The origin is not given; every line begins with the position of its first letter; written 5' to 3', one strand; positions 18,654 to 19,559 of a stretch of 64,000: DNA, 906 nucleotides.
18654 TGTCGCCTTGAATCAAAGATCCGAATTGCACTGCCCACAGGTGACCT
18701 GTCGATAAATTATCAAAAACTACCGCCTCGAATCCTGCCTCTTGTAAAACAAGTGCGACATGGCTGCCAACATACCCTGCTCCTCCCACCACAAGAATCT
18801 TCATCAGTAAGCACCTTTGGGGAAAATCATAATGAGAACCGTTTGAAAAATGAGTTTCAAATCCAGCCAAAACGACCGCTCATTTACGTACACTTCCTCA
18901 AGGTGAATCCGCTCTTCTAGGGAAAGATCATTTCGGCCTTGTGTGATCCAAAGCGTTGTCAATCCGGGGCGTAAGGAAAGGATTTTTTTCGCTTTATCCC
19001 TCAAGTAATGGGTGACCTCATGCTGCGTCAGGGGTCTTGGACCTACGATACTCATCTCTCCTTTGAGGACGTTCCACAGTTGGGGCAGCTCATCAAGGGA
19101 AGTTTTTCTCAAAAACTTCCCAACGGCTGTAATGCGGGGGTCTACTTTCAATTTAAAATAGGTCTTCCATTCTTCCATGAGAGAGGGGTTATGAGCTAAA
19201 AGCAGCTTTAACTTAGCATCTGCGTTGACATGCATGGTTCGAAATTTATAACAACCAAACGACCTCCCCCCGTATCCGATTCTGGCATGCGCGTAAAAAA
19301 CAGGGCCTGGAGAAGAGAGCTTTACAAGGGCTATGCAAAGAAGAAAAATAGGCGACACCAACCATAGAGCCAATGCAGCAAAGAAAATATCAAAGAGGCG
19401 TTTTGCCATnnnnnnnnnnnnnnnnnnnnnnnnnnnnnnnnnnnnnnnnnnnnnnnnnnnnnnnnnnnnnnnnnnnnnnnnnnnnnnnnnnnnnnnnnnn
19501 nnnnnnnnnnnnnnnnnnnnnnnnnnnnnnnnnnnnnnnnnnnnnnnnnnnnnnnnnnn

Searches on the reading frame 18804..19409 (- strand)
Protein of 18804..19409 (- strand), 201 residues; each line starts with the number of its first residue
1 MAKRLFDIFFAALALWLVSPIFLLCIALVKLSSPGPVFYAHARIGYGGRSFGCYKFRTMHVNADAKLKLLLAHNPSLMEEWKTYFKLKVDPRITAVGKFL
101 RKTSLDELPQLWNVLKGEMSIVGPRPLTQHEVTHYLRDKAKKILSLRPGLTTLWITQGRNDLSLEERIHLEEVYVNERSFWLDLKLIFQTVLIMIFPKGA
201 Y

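Call 44: search_protein_families(library=pfam, proteins=[window:18804-19409:-], max_evalue=0.0001)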
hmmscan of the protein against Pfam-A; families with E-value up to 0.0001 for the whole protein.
window:18804-19409:- (201 aa): 1 family
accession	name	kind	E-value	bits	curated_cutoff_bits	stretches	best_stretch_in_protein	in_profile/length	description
PF02397.22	Bac_transf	-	1.3e-64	217.5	27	1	3-195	1-178/179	Bacterial sugar transferase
